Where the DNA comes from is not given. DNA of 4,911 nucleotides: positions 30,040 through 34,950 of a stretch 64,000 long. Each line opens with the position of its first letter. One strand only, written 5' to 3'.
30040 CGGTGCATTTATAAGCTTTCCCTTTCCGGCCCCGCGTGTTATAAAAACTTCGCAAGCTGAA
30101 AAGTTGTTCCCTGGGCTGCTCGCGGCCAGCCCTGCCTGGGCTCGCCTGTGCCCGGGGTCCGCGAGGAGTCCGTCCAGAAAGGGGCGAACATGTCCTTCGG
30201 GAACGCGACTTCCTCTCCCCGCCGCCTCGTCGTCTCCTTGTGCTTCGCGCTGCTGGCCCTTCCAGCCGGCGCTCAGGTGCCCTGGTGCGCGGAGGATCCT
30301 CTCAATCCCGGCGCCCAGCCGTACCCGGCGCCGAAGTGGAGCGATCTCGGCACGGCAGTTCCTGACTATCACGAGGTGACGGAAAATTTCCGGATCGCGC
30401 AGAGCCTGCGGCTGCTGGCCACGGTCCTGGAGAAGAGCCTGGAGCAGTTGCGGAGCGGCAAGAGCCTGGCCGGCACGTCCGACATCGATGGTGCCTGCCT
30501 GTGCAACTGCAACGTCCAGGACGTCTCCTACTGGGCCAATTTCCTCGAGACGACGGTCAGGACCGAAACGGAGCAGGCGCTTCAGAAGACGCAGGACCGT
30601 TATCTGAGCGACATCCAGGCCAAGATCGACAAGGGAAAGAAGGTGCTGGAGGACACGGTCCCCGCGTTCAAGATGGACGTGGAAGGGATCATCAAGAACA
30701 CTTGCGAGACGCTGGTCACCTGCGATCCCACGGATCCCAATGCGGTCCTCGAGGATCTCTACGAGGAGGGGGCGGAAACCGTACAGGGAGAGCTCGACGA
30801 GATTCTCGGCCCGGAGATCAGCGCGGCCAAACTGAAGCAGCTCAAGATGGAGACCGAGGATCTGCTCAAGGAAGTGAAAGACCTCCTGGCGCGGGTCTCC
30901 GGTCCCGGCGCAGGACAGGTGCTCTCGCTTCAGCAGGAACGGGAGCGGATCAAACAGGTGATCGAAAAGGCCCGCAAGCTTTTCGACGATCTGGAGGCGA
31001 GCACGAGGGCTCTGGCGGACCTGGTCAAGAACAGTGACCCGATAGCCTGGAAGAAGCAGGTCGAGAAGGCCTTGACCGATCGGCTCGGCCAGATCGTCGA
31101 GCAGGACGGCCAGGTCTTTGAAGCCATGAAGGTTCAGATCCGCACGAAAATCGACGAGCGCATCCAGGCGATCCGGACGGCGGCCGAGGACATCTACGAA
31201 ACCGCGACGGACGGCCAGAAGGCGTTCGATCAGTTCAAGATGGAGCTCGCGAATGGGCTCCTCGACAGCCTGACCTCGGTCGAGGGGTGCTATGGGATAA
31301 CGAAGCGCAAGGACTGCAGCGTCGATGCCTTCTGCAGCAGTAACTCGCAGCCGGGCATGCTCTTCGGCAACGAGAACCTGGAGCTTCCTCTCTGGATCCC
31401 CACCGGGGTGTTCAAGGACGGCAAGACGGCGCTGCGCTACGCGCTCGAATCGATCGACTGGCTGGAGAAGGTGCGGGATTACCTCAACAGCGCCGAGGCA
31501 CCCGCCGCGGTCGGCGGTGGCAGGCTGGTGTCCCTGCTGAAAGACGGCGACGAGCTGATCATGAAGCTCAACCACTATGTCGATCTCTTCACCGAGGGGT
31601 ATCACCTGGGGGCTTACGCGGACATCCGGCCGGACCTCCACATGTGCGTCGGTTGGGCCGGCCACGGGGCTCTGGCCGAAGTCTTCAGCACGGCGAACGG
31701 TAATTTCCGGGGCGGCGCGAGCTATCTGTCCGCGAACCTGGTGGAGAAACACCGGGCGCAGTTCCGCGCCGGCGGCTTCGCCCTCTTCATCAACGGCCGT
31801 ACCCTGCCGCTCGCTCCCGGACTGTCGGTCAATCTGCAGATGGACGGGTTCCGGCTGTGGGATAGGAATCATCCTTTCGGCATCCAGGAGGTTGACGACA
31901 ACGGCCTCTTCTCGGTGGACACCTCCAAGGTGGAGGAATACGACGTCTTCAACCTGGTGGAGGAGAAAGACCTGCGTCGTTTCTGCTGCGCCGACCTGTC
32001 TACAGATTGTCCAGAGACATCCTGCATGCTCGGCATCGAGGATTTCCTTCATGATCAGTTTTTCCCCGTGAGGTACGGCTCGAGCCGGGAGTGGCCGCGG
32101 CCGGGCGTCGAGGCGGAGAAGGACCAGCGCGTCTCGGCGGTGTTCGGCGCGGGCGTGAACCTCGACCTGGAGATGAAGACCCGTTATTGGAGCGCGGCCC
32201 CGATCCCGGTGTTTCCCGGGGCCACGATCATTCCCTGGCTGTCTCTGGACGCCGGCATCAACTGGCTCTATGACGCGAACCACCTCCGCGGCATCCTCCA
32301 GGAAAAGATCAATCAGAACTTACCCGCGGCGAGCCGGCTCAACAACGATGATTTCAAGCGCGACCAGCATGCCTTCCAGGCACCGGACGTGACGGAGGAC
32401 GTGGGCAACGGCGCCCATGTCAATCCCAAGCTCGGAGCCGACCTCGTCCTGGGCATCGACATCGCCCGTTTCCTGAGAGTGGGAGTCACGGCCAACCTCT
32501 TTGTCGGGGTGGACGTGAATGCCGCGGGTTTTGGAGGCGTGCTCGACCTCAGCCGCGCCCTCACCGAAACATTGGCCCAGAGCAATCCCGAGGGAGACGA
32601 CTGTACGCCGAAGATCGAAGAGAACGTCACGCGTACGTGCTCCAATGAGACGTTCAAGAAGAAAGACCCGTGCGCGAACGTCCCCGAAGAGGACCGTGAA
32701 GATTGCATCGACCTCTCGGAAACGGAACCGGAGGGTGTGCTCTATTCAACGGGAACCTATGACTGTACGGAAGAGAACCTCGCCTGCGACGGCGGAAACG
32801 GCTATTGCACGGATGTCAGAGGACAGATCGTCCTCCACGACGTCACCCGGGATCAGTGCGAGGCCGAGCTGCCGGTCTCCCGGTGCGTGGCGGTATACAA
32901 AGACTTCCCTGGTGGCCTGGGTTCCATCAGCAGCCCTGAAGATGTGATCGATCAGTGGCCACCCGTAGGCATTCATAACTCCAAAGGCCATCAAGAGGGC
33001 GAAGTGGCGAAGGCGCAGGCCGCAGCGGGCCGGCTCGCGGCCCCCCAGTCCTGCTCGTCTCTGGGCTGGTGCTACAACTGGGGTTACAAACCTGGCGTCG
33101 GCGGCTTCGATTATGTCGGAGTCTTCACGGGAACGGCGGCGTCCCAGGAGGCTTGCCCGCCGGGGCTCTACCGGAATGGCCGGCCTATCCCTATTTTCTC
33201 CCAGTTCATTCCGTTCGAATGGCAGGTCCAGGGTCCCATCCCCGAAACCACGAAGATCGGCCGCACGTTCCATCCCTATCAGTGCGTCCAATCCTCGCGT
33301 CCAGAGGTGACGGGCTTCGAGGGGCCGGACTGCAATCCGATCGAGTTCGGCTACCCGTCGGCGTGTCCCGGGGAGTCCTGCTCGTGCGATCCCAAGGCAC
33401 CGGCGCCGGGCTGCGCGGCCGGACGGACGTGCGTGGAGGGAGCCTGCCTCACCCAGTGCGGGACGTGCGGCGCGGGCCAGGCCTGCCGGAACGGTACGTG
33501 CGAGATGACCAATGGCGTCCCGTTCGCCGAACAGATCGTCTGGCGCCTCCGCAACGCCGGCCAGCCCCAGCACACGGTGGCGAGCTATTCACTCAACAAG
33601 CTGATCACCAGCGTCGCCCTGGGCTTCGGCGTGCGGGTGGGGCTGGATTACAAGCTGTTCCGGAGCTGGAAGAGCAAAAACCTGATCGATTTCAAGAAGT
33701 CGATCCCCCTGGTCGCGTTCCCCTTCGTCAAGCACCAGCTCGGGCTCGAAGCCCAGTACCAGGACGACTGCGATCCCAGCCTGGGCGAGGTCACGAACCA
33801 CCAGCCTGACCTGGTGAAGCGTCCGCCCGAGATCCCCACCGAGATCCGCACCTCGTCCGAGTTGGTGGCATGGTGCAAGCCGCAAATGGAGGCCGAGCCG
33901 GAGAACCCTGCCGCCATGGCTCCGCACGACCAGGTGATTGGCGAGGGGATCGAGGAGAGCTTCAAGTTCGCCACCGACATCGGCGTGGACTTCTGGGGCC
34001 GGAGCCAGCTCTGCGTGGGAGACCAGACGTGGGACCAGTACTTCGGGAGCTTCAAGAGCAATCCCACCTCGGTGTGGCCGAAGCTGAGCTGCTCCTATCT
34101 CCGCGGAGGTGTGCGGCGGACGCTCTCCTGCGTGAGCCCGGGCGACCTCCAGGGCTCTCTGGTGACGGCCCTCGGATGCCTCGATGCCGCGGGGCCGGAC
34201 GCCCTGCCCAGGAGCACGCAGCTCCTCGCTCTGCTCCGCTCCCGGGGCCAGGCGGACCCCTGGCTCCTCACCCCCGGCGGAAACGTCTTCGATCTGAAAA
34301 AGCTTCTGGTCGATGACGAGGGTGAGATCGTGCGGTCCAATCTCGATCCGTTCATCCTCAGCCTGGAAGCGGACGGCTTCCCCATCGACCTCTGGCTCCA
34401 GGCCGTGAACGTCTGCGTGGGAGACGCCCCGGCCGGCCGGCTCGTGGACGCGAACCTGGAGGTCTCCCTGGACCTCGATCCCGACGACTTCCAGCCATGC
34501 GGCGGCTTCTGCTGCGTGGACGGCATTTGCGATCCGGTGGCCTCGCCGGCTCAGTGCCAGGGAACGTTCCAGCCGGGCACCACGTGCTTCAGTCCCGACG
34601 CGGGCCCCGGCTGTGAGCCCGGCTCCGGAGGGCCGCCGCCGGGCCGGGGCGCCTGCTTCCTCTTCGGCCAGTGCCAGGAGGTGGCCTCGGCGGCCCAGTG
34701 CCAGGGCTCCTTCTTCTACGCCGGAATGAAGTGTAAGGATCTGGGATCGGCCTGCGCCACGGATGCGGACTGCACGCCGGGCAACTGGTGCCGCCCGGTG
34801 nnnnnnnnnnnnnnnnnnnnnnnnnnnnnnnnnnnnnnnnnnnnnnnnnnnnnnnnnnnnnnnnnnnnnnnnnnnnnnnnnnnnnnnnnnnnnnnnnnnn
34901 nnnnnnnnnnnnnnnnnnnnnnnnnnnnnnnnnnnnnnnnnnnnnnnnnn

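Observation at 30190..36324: Intact 2044-aa secreted giant: unassignable N-terminal ~1,550 residues plus Cys-rich modules and two LamG domains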

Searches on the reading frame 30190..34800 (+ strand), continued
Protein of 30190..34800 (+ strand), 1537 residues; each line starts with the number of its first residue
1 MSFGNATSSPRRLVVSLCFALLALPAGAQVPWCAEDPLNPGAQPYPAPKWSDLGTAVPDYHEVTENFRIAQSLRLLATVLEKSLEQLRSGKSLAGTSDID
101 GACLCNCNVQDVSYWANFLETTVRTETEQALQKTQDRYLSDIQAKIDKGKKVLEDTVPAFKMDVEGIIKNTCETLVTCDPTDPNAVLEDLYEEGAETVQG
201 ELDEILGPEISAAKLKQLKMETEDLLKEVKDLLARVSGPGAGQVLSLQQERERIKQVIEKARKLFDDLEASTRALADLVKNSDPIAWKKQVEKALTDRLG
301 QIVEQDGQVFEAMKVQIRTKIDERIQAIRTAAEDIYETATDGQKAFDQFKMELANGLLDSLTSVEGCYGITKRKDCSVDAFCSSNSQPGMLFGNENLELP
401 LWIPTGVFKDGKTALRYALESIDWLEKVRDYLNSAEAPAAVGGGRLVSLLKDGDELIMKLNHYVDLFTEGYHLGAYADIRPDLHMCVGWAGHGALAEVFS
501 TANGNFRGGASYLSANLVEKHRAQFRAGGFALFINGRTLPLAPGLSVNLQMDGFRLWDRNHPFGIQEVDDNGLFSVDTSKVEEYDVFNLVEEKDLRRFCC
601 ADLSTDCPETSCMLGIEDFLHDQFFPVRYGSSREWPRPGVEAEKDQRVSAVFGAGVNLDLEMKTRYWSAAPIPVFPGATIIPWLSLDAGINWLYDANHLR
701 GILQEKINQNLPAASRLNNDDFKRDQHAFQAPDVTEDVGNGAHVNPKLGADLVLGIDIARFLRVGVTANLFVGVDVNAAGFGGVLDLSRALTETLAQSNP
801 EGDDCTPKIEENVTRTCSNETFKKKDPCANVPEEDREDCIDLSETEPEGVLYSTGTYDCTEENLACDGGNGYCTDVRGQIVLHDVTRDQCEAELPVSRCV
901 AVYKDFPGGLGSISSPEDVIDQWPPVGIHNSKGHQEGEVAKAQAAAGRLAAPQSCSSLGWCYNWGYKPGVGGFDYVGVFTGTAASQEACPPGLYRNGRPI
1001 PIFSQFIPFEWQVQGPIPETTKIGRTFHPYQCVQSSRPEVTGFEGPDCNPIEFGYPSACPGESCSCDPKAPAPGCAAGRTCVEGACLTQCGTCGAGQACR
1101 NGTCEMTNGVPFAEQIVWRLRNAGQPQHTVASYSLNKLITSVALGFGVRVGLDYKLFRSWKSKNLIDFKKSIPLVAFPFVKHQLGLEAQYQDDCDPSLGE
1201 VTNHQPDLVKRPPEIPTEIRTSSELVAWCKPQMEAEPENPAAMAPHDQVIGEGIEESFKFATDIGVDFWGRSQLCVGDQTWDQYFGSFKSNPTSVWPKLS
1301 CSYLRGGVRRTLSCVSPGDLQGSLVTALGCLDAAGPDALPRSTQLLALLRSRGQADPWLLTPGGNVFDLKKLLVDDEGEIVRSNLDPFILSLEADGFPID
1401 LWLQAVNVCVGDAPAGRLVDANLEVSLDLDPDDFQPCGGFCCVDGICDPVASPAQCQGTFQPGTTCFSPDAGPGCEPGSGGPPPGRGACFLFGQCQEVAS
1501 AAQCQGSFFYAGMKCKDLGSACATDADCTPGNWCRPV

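Call 91: search_protein_families(library=ncbifam, proteins=[P0014], max_evalue=0.1)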
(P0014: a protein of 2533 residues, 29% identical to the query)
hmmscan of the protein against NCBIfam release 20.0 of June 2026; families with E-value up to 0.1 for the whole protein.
P0014 (2533 aa): 1 family
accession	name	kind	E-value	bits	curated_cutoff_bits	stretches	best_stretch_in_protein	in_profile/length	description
TIGR03901.2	MYXO-CTERM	domain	0.00074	19.9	20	1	2504-2533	3-33/34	MYXO-CTERM sorting domain-containing protein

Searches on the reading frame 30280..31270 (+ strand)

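Call 85: search_protein_families(library=pfam, proteins=[window:30280-31270:+], max_evalue=10)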
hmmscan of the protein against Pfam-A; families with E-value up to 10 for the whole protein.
window:30280-31270:+ (330 aa): 21 families
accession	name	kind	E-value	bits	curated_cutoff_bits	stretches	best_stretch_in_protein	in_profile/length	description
PF12851.13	Tet_JBP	-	0.0079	15.9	34.9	1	229-286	28-82/164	Oxygenase domain of the 2OGFeDO superfamily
PF07200.18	Mod_r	-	0.023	15.1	30.1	1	181-265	24-104/146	Modifier of rudimentary (Mod(r)) protein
PF03036.21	Perilipin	-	0.037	13.5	33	1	118-272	81-217/403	Perilipin family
PF17230.7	DUF5304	-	0.059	14.1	26.8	1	155-244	8-97/143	Family of unknown function (DUF5304)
PF18981.6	InlK_D3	-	0.072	13.6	25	1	98-136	12-50/75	Internalin K domain (D3/D4)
PF04344.18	CheZ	-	0.088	13.1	30.7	1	151-271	59-177/203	Chemotaxis phosphatase, CheZ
PF05478.16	Prominin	-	0.11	11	34.3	1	120-232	269-384/799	Prominin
PF06009.19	Laminin_II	-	0.13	12.7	33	1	184-234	60-105/138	Laminin Domain II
PF00269.25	SASP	-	0.16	12.4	22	1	313-325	9-21/59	Small, acid-soluble spore proteins, alpha/beta type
PF05041.20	Pecanex_C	-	0.17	11.8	27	1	198-283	62-147/228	Pecanex protein (C-terminus)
PF05957.18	DUF883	-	0.22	11.9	25.4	1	191-239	6-51/53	DUF883 N-terminal domain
PF14523.12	Syntaxin_2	-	0.28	11.6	26.5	1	218-307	33-116/134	Syntaxin-like protein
PF06103.16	DUF948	-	0.91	10.2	37.2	1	185-233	35-79/89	Bacterial protein of unknown function (DUF948)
PF23854.1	DUF7217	-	1.1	9.3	29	1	260-307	141-187/238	Domain of unknown function (DUF7217)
PF04977.20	DivIC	-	1.4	9.2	28.9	1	213-245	18-50/80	Septum formation initiator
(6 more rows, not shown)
